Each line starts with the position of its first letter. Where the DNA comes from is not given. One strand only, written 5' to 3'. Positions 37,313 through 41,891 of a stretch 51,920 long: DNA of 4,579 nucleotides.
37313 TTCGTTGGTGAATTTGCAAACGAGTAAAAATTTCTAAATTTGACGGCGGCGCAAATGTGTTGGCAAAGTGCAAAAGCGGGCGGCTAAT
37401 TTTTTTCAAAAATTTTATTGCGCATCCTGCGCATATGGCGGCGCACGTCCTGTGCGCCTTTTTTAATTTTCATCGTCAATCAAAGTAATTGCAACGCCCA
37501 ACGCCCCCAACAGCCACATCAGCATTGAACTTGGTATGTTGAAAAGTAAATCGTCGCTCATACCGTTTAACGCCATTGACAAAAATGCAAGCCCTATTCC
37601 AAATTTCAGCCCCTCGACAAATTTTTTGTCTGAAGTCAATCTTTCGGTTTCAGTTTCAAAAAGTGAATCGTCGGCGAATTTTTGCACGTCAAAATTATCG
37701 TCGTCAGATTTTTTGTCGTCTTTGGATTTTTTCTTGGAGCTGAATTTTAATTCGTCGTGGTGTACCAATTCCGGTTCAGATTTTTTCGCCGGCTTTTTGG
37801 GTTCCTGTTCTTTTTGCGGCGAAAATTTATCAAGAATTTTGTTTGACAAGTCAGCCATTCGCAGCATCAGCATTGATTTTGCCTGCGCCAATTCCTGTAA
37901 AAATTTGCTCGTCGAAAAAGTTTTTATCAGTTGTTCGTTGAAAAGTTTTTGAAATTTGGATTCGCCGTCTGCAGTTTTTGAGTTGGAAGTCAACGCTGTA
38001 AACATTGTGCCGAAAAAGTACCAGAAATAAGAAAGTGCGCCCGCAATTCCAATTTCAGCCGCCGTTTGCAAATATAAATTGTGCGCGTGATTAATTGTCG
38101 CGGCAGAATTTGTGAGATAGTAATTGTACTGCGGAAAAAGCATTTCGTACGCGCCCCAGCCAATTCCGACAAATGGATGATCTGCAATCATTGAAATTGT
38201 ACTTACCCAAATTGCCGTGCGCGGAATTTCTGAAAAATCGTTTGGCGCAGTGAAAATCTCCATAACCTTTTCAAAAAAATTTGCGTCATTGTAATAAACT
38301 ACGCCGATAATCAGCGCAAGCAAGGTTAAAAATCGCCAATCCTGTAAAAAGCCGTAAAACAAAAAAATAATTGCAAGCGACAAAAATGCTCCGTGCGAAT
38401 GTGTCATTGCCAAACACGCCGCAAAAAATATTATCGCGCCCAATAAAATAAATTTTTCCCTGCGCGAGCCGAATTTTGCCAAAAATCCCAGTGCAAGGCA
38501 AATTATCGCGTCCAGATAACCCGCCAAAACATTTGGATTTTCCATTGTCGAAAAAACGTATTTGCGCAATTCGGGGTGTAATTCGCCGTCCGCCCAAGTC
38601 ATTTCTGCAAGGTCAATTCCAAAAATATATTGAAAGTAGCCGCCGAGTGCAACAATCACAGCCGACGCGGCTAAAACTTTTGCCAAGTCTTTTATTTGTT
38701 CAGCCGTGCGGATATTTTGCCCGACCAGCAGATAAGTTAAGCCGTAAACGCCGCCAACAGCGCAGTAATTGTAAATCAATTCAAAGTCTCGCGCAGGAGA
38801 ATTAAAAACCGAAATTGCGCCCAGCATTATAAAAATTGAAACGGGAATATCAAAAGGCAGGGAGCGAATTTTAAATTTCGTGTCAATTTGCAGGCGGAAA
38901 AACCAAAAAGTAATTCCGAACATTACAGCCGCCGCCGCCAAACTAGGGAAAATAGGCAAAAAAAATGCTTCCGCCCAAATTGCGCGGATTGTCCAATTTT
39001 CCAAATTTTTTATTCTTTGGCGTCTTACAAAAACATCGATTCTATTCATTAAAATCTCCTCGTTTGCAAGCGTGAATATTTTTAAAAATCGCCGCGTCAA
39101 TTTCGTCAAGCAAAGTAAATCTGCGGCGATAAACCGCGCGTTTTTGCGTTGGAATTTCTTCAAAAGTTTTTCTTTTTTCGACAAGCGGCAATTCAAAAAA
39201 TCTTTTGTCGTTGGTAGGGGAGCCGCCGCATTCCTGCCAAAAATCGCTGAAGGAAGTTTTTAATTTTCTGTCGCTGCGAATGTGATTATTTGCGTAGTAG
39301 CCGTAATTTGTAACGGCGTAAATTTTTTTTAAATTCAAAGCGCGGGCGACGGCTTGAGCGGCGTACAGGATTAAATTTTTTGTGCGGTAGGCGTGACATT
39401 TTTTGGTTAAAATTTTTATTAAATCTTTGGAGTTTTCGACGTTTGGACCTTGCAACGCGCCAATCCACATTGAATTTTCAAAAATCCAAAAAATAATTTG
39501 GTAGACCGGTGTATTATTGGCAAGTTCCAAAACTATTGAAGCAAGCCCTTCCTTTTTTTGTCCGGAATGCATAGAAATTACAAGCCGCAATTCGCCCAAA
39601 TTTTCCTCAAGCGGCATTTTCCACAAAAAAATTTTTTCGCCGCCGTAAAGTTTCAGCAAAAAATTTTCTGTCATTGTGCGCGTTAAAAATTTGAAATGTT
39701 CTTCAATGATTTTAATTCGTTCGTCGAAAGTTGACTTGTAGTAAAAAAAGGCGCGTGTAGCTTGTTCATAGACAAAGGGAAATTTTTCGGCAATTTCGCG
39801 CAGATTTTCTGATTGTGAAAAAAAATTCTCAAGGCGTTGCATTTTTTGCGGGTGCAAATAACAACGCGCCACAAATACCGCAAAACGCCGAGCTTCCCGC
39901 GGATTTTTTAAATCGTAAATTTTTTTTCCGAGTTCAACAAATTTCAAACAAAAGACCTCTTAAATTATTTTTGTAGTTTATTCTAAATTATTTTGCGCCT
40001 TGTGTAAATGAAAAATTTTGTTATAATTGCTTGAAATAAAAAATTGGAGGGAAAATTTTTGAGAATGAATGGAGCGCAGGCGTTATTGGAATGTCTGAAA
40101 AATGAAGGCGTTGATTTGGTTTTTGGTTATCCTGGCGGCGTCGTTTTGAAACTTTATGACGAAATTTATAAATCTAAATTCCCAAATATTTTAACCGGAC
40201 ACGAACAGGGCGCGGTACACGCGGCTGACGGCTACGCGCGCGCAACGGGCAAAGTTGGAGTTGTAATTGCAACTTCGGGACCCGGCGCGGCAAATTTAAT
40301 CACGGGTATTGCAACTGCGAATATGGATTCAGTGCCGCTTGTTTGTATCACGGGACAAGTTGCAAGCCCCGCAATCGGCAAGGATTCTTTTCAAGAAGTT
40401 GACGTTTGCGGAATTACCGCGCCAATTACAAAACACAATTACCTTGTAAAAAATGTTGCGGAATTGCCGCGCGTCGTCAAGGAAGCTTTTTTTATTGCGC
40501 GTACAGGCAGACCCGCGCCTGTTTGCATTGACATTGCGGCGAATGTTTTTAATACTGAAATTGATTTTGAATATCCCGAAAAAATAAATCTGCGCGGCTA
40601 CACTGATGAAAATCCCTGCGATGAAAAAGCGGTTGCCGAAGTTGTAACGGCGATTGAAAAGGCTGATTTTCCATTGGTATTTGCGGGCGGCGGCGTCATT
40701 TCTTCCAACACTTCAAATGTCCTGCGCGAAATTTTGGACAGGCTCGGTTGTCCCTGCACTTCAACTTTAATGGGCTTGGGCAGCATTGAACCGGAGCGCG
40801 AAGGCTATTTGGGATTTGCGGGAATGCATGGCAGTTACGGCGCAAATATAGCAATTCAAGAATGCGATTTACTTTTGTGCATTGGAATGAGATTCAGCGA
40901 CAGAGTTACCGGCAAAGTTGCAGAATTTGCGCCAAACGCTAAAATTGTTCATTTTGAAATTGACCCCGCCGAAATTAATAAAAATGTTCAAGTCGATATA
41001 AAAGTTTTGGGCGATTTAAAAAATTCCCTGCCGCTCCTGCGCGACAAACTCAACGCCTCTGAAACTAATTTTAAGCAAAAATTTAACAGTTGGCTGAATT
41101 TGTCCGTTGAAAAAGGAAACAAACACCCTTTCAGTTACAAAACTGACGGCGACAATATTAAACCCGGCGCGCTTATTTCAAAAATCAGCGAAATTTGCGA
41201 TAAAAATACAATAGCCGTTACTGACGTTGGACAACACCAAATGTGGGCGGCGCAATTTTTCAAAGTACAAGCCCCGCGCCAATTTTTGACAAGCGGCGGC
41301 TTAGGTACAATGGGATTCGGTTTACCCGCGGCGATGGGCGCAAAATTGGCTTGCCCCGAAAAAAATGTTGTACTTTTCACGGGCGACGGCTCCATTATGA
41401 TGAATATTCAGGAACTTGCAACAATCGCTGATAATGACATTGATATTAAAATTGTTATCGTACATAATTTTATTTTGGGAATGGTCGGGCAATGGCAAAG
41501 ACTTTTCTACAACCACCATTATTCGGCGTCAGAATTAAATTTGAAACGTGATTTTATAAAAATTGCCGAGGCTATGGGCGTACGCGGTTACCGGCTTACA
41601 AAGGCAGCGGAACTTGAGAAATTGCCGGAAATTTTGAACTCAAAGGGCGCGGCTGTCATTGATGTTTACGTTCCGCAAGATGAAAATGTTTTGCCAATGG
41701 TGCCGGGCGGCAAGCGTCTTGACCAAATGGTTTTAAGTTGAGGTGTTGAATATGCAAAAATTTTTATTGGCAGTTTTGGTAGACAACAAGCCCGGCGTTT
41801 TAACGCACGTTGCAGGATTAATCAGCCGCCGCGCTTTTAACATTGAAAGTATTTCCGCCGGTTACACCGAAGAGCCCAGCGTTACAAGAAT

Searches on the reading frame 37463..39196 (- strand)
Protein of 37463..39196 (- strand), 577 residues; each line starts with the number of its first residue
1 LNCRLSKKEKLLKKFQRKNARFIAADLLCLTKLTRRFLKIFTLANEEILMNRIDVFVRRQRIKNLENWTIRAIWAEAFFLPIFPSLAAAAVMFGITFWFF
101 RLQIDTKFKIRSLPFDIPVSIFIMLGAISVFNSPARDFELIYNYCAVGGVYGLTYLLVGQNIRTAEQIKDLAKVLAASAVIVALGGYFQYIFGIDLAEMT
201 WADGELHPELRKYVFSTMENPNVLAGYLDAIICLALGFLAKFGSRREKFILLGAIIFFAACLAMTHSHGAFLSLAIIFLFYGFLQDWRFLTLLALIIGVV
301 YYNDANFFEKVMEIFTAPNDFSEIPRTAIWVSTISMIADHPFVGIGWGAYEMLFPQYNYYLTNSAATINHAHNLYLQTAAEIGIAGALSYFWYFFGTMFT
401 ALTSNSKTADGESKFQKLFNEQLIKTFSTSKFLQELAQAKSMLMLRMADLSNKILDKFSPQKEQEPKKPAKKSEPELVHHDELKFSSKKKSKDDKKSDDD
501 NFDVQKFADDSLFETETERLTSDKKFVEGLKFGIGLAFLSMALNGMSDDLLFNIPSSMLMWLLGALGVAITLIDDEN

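Call 51: search_protein_families(library=pfam, proteins=[window:37463-39196:-], max_evalue=0.00001)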
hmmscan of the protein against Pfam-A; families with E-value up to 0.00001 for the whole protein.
window:37463-39196:- (577 aa): 1 family
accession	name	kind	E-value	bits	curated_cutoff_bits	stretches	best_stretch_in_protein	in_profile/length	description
PF04932.20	Wzy_C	-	1.4e-21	77.3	31.7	1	254-391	2-149/149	O-Antigen ligase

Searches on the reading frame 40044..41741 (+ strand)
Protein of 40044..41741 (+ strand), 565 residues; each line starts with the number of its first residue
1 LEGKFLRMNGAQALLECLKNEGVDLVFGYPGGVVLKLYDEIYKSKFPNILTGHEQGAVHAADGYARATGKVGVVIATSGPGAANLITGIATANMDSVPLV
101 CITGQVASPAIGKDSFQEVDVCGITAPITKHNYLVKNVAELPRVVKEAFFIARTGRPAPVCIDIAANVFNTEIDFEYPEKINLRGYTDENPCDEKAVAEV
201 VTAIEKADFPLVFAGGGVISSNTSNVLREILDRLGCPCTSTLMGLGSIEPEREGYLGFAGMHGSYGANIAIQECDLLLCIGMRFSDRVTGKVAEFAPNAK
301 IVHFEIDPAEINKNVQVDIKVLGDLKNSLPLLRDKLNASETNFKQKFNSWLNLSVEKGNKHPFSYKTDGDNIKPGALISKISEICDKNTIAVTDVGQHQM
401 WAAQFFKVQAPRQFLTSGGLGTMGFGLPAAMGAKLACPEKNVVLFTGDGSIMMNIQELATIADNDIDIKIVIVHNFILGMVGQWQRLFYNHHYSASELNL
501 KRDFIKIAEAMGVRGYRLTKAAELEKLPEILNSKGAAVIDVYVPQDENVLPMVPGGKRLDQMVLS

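Call 51: search_protein_families(library=pfam, proteins=[window:40044-41741:+], max_evalue=0.00001)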
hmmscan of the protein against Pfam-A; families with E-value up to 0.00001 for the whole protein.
window:40044-41741:+ (565 aa): 3 families
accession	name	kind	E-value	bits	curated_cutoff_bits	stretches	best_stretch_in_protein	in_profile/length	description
PF02775.26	TPP_enzyme_C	-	3.8e-53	179.8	21.9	1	394-541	1-151/151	Thiamine pyrophosphate enzyme, C-terminal TPP binding domain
PF00205.28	TPP_enzyme_M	-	4.4e-43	146.7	30.4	1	197-330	1-135/137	Thiamine pyrophosphate enzyme, central domain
PF02776.23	TPP_enzyme_N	-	1.9e-39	134.6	26.8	1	8-122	1-117/119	Thiamine pyrophosphate enzyme, N-terminal TPP binding domain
